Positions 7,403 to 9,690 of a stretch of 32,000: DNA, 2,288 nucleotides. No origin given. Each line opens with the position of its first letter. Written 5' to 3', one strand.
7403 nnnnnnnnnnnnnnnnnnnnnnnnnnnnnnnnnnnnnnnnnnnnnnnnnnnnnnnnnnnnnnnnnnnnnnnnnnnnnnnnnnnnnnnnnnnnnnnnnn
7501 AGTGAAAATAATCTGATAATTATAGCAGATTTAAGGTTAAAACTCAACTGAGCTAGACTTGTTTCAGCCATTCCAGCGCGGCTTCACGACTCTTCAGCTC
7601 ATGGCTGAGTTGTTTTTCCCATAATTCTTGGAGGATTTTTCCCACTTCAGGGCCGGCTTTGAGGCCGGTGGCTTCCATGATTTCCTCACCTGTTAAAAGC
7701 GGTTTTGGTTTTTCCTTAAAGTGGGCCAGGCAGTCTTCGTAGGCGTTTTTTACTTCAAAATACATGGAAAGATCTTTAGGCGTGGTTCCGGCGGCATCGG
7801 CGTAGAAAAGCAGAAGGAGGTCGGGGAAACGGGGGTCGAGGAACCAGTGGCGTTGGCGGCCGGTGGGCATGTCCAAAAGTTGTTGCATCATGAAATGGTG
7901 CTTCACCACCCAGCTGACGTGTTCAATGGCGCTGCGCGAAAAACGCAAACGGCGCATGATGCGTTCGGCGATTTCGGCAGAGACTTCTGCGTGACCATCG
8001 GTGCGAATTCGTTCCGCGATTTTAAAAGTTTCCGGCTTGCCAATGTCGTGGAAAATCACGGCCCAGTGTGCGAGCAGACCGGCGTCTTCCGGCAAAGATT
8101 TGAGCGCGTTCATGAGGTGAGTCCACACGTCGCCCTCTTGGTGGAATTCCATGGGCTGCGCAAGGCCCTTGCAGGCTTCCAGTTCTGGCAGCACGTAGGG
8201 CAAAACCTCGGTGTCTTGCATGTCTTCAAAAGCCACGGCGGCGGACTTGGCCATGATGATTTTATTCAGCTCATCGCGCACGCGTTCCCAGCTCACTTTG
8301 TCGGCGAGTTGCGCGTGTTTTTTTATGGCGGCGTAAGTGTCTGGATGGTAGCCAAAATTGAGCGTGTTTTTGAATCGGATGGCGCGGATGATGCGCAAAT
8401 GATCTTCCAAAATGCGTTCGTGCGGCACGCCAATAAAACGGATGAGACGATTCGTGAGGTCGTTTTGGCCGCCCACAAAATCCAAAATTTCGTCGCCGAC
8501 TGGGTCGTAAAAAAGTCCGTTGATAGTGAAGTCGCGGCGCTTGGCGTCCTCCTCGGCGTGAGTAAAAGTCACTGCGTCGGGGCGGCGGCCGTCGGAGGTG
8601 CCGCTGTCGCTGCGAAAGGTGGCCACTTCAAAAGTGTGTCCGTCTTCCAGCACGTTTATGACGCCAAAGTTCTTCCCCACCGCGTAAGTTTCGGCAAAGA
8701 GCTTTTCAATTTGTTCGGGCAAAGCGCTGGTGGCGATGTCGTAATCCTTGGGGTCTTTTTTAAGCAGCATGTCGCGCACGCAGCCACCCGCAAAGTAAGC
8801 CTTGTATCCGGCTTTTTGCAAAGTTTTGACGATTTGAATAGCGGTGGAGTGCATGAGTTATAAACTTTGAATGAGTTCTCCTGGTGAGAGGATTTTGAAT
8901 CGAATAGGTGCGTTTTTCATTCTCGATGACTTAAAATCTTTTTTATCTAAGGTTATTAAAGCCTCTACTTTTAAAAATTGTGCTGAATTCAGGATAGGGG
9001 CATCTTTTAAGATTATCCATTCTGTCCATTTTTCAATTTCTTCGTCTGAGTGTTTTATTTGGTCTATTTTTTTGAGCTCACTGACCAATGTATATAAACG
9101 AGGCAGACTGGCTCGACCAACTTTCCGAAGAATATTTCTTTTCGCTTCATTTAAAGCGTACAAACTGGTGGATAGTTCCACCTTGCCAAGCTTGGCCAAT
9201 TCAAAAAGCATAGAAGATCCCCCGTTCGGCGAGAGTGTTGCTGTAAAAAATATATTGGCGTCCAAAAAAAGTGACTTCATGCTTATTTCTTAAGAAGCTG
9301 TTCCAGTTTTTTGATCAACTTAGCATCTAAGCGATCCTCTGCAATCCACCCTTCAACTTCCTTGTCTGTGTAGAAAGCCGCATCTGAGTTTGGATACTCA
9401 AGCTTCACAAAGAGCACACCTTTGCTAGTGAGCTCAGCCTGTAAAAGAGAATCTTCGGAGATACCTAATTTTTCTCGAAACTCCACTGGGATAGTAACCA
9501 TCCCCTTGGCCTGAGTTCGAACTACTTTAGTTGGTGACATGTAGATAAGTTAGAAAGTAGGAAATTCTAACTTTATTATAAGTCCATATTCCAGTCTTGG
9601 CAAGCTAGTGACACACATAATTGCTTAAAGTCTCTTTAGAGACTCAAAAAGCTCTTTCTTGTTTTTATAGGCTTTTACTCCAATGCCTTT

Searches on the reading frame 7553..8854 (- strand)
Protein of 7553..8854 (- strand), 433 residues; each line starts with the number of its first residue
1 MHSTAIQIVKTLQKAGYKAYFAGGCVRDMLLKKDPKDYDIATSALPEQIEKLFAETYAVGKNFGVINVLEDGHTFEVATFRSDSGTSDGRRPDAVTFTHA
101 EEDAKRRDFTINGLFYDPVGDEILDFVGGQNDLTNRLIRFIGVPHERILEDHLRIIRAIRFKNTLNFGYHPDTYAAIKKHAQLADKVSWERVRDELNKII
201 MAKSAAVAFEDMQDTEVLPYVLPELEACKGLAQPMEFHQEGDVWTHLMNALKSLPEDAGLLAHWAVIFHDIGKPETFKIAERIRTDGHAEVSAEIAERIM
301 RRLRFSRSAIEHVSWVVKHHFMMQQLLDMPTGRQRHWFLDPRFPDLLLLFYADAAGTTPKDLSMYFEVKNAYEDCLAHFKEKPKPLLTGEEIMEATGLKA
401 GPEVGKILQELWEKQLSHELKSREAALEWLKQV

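Call 7: search_protein_families(library=pfam, proteins=[window:7553-8854:-], max_evalue=0.1)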
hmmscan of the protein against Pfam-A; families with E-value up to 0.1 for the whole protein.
window:7553-8854:- (433 aa): 4 families
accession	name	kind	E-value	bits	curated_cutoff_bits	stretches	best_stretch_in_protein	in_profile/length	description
PF01743.26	PolyA_pol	-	1.4e-39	135.8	23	1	19-139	1-126/126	Poly A polymerase head domain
PF12627.12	PolyA_pol_RNAbd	-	2.6e-17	62.8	22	1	167-227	2-62/64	Probable RNA and SrmB- binding site of polymerase A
PF01966.28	HD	-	2.7e-08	34.5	22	1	254-324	19-89/116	HD domain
PF13735.12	tRNA_NucTran2_2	-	1.7e-06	28.5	27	1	294-428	22-147/149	tRNA nucleotidyltransferase domain 2 putative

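Call 8: search_protein_families(library=ncbifam, proteins=[window:7553-8854:-], max_evalue=0.1)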
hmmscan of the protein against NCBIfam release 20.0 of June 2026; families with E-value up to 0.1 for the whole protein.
window:7553-8854:- (433 aa): 17 families
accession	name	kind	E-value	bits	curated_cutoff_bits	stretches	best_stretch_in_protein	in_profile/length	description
NF009814.0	PRK13299.1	equivalog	3.6e-80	269.9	290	2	3-252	7-261/396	CCA tRNA nucleotidyltransferase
TIGR01942.1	pcnB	subfamily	5.2e-70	236.4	305.65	1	3-227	16-243/425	polynucleotide adenylyltransferase PcnB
TIGR02692.1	tRNA_CCA_actino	equivalog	3.8e-64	217.1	438.8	1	6-431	17-462/466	CCA tRNA nucleotidyltransferase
NF008634.1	PRK11623.1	equivalog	3.1e-42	144.7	702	1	4-223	48-281/469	polynucleotide adenylyltransferase PcnB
NF008137.0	PRK10885.1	equivalog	9.7e-39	133.3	451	1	18-329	2-314/409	multifunctional CCA addition/repair protein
NF009813.0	PRK13298.1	equivalog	7e-20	71.3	606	1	18-316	2-303/417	tRNA CCA-pyrophosphorylase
NF009811.0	PRK13296.1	equivalog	2e-19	69.7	469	1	18-231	2-214/360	CCA tRNA nucleotidyltransferase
NF041569.1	A-tRNAntase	equivalog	4.5e-18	64.9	1440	1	18-425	481-868/880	A-adding tRNA nucleotidyltransferase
NF009812.0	PRK13297.1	equivalog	2.5e-17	63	624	1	14-229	9-223/364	tRNA CCA-pyrophosphorylase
TIGR01693.1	UTase_glnD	equivalog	6.5e-11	41.2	519.4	1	154-325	338-522/850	[protein-PII] uridylyltransferase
TIGR00277.1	HDIG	domain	3.3e-10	39.7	27.6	1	259-313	27-82/84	HDIG domain-containing metalloprotein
NF003467.0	PRK05092.1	equivalog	3.6e-10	38.3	959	1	147-325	405-596/940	[protein-PII] uridylyltransferase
NF002895.0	PRK03381.1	equivalog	5.4e-06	24.8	631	1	191-325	370-500/782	[protein-PII] uridylyltransferase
NF001265.0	PRK00227.1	equivalog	0.013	13.7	799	1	264-327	407-461/693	[protein-PII] uridylyltransferase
NF002487.0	PRK01759.1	equivalog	0.019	13.1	890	1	262-324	484-537/862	bifunctional uridylyltransferase/uridylyl-removing protein GlnD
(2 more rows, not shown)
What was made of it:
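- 7553..8854 (-): Flank: CCA-adding tRNA nucleotidyltransferase. It lies upstream of the giant gene on the same strand. NCBIfam CCA tRNA nucleotidyltransferase models are the top matches but score below their curated cut-offs (NF009814, E 3.6e-80, 269.9 bits vs cut-off 290) (calls 7, 8).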

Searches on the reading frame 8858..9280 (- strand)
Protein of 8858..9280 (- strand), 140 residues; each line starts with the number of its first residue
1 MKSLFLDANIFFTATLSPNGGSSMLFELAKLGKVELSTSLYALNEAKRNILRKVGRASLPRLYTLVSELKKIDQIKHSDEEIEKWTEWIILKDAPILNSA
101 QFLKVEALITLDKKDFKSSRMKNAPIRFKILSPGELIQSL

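Call 7: search_protein_families(library=pfam, proteins=[window:8858-9280:-], max_evalue=0.1)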
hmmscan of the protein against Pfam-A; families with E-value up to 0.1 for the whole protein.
window:8858-9280:- (140 aa): 2 families
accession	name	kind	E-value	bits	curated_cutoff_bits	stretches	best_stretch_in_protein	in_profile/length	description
PF16289.11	PIN_12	-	3.2e-05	24.8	32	1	4-78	1-73/172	PIN domain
PF13470.12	PIN_3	-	7.2e-05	24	27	1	4-114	2-115/115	PIN domain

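Call 8: search_protein_families(library=ncbifam, proteins=[window:8858-9280:-], max_evalue=0.1)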
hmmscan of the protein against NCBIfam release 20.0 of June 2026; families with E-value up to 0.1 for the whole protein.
window:8858-9280:- (140 aa): 1 family
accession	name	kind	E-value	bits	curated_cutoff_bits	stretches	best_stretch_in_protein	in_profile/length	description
TIGR00305.1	TIGR00305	equivalog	0.00061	20.1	29.15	1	6-113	4-110/115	putative toxin-antitoxin system toxin component, PIN family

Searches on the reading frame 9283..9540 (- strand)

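Call 7: search_protein_families(library=pfam, proteins=[window:9283-9540:-], max_evalue=0.1)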
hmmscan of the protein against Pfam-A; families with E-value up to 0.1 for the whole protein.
window:9283-9540:- (85 aa): 1 family
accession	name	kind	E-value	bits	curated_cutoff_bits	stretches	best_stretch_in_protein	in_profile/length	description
PF04014.23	MazE_antitoxin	-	2.2e-05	24.7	24.7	1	11-39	6-34/48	Antidote-toxin recognition MazE, bacterial antitoxin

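Call 8: search_protein_families(library=ncbifam, proteins=[window:9283-9540:-], max_evalue=0.1)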
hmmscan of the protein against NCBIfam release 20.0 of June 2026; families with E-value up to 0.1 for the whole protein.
window:9283-9540:- (85 aa): 2 families
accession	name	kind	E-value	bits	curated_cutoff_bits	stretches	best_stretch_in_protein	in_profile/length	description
NF006352.0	PRK08577.1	equivalog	0.00033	20.7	140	1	4-33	4-33/136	hypothetical protein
TIGR01439.1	lp_hng_hel_AbrB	domain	0.00053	19.7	28.3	1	10-33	5-28/44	transcriptional regulator, AbrB family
